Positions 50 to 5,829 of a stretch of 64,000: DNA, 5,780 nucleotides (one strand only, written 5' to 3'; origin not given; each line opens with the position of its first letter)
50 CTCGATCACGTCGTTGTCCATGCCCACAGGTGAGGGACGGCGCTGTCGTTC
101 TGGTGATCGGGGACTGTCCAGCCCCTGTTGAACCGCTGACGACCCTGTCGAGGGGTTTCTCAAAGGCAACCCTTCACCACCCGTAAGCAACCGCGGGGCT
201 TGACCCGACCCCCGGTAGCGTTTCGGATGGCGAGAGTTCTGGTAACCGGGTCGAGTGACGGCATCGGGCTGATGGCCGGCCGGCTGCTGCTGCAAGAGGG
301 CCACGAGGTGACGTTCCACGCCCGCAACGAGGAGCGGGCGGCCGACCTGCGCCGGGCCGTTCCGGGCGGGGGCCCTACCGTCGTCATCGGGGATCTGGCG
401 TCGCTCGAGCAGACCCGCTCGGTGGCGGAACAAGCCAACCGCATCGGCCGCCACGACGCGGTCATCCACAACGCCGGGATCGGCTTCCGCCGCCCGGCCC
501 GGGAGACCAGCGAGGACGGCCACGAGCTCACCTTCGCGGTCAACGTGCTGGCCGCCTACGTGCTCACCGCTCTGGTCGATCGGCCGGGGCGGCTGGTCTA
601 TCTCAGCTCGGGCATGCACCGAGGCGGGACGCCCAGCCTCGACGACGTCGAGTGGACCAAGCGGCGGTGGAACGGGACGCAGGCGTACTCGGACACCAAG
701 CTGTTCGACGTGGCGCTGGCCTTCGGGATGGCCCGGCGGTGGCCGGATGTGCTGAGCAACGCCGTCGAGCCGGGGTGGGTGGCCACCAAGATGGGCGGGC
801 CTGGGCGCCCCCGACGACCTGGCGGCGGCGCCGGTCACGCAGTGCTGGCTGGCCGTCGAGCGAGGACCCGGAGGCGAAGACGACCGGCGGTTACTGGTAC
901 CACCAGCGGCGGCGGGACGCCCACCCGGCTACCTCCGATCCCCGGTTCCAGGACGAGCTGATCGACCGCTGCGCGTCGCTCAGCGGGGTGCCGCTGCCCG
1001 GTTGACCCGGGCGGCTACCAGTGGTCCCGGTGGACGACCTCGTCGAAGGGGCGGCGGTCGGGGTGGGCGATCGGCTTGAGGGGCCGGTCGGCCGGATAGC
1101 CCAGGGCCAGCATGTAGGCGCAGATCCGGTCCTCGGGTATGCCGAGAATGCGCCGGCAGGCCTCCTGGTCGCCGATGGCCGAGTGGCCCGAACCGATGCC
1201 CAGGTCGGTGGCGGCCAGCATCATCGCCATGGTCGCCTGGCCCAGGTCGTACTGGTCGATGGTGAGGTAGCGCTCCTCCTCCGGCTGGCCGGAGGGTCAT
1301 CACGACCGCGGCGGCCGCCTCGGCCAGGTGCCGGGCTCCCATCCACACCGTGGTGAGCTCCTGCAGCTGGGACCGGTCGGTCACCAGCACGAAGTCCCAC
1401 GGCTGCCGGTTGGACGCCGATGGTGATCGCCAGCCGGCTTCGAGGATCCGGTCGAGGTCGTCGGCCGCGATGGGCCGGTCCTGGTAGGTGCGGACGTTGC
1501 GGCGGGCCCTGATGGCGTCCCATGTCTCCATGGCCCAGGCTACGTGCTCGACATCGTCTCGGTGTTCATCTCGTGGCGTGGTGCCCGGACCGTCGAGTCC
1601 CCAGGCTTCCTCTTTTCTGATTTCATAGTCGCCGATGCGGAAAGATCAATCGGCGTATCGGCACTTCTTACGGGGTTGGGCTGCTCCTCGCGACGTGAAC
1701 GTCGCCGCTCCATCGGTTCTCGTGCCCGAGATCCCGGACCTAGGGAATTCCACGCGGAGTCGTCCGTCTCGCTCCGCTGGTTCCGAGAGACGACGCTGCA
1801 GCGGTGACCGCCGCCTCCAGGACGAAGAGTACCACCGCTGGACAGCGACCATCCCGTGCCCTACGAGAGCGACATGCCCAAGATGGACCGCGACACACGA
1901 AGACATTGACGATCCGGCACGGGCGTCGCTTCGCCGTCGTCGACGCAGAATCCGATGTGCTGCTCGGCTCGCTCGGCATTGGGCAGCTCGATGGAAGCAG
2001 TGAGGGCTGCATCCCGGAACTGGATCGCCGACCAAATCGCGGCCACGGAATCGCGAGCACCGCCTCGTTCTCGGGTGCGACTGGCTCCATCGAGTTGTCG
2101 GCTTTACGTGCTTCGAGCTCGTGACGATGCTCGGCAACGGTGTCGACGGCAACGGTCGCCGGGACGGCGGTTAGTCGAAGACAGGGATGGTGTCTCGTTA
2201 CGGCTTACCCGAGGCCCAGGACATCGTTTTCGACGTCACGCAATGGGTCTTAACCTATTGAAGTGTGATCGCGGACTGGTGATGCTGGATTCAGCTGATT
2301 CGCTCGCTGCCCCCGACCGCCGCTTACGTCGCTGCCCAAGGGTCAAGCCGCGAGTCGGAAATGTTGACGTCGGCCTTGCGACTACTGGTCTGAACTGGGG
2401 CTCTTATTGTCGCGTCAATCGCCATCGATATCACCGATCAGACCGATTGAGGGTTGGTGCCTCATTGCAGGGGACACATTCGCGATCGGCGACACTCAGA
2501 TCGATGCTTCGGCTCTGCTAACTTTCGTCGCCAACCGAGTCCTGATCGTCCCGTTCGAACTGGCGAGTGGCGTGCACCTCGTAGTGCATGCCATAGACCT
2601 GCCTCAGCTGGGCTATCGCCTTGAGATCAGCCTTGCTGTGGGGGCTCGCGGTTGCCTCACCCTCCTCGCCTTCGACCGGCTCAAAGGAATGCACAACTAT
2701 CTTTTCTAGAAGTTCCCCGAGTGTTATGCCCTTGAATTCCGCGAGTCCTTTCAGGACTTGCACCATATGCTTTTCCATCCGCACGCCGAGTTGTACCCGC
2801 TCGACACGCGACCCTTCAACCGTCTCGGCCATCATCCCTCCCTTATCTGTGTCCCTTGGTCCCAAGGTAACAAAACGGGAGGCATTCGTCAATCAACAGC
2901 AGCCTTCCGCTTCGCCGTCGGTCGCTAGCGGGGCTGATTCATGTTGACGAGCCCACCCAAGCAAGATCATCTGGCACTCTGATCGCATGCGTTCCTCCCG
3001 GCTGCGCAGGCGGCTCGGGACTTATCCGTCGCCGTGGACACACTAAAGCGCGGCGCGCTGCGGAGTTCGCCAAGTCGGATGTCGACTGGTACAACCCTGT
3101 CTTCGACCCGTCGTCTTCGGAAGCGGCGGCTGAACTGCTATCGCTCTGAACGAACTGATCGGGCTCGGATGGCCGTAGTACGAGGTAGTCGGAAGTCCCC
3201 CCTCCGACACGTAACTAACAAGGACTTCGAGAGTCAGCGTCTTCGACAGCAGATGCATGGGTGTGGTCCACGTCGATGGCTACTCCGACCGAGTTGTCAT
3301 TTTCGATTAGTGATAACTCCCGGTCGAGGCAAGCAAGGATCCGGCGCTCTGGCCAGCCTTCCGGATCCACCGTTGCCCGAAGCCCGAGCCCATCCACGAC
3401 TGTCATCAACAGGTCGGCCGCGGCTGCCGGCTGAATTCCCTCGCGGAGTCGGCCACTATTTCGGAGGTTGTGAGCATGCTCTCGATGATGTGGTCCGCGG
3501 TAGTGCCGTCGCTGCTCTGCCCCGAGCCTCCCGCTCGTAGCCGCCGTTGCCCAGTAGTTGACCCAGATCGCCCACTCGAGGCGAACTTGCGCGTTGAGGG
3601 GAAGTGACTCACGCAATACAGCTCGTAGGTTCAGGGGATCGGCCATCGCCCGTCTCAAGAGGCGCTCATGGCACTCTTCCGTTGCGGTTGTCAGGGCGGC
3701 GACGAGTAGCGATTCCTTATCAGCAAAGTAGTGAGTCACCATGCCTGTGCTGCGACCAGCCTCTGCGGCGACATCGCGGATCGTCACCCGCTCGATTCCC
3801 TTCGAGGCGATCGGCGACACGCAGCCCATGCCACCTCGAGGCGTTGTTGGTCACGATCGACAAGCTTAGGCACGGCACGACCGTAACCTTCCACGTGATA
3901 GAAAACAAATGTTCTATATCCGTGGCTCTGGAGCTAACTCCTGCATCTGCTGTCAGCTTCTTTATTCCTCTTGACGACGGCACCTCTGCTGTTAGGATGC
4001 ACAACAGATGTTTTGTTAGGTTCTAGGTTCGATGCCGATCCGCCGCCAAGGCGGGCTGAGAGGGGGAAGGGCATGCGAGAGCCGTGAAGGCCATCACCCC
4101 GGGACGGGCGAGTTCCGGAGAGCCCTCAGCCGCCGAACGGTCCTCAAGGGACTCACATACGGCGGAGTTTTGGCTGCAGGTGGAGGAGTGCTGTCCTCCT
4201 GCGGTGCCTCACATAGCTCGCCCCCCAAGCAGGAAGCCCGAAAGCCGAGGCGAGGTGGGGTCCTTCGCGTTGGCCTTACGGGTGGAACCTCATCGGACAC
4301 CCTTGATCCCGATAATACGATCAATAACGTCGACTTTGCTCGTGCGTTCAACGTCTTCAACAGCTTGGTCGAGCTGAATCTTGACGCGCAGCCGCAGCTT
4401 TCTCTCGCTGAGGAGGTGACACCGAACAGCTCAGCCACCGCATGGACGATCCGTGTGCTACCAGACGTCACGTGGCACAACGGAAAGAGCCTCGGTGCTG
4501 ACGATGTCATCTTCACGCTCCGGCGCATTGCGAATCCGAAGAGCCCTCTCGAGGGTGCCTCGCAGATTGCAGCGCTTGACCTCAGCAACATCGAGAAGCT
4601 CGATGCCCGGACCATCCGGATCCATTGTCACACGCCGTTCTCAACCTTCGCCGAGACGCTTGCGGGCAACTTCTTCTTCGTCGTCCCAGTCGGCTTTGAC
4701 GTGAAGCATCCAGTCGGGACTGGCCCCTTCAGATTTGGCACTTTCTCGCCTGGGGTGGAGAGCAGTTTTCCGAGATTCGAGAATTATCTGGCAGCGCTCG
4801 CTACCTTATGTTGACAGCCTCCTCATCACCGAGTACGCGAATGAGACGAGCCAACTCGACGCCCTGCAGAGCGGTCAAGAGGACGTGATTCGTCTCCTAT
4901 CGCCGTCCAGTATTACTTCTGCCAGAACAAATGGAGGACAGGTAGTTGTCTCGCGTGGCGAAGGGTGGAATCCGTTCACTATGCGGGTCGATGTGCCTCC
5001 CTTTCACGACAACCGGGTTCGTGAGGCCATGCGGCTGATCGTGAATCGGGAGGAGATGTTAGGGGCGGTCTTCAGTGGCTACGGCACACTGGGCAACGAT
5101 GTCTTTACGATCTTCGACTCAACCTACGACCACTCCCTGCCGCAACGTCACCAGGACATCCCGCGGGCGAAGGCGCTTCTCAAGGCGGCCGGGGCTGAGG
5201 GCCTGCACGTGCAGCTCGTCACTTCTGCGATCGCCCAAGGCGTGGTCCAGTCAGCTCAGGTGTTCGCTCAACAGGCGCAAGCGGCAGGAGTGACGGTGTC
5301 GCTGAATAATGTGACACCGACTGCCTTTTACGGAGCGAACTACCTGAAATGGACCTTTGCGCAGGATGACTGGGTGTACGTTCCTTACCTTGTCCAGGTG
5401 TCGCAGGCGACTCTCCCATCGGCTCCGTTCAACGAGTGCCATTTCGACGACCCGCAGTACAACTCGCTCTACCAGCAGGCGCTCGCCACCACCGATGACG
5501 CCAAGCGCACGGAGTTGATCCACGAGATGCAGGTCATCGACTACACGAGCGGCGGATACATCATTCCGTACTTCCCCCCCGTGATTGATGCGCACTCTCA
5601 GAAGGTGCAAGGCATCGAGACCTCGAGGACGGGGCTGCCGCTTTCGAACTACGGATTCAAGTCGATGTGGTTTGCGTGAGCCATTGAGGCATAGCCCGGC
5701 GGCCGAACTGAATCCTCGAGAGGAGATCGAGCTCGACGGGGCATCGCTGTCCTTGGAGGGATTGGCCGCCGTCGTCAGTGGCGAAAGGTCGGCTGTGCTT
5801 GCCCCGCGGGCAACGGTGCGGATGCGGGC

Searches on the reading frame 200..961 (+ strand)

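Call 79: search_protein_families(library=pfam, proteins=[window:200-961:+], max_evalue=0.001)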
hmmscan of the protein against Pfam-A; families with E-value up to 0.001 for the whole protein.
window:200-961:+ (253 aa): 5 families
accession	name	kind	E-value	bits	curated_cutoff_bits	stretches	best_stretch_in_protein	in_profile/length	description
PF00106.31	adh_short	-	3.7e-18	66.1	26.6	1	13-126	3-119/195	short chain dehydrogenase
PF13561.12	adh_short_C2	-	7.1e-14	52.4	27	1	19-199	5-181/236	Enoyl-(Acyl carrier protein) reductase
PF01370.27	Epimerase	-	7.7e-07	29.2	20.9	1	13-169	1-148/240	NAD dependent epimerase/dehydratase family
PF13460.12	NAD_binding_10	-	1.7e-06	28.5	27.2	1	18-119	2-84/184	NAD(P)H-binding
PF08659.16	KR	-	0.00017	22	22.6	1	12-138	2-137/180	KR domain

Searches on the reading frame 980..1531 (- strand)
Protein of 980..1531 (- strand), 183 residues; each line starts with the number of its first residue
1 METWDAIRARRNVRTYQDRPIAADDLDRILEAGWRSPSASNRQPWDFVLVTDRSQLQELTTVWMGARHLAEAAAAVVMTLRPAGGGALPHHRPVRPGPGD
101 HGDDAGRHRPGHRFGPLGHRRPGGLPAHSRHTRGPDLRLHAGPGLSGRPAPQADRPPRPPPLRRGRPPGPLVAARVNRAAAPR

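Call 79: search_protein_families(library=pfam, proteins=[window:980-1531:-], max_evalue=0.001)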
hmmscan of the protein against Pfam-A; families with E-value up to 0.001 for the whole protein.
window:980-1531:- (183 aa): 2 families
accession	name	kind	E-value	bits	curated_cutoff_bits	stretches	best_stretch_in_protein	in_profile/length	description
PF00881.29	Nitroreductase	-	2.2e-15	57.7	23.5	1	7-60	1-54/167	Nitroreductase family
PF14512.11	TM1586_NiRdase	-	8.3e-07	29.3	27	1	25-53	159-188/215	Putative TM nitroreductase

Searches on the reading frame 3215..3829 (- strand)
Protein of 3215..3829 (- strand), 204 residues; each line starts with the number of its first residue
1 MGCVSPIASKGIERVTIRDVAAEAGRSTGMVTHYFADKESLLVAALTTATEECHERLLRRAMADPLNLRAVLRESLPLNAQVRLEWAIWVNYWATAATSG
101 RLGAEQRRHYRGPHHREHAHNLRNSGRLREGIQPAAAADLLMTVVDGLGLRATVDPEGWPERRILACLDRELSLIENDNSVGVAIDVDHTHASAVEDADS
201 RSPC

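Call 79: search_protein_families(library=pfam, proteins=[window:3215-3829:-], max_evalue=0.001)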
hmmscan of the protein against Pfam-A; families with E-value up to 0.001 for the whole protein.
window:3215-3829:- (204 aa): 2 families
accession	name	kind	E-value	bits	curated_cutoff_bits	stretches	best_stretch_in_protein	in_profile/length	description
PF13977.11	TetR_C_6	-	9.5e-18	64.9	27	1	68-172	5-110/115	BetI-type transcriptional repressor, C-terminal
PF00440.29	TetR_N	-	1.6e-09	37.8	24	1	7-45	9-47/47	Bacterial regulatory proteins, tetR family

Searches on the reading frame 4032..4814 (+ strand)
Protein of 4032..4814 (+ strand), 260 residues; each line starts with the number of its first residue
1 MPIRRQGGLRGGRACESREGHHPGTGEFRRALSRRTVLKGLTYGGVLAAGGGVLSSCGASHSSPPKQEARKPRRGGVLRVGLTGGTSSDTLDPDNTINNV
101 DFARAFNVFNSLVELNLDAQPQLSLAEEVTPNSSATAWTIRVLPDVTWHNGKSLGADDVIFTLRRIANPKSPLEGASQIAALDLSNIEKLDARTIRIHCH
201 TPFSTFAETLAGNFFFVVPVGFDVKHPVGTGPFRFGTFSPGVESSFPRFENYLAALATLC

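Call 79: search_protein_families(library=pfam, proteins=[window:4032-4814:+], max_evalue=0.001)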
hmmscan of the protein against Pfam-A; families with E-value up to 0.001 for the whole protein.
window:4032-4814:+ (260 aa): 1 family
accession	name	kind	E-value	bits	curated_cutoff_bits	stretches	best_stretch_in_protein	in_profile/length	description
PF00496.27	SBP_bac_5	-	4.6e-27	95.5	32.4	1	121-253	2-141/368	Bacterial extracellular solute-binding proteins, family 5 Middle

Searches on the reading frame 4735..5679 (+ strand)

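Call 79: search_protein_families(library=pfam, proteins=[window:4735-5679:+], max_evalue=0.001)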
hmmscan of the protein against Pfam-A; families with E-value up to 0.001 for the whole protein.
window:4735-5679:+ (314 aa): 1 family
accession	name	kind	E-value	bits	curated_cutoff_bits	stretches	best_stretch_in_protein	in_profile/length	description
PF00496.27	SBP_bac_5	-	8.3e-30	104.6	32.4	1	19-207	141-340/368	Bacterial extracellular solute-binding proteins, family 5 Middle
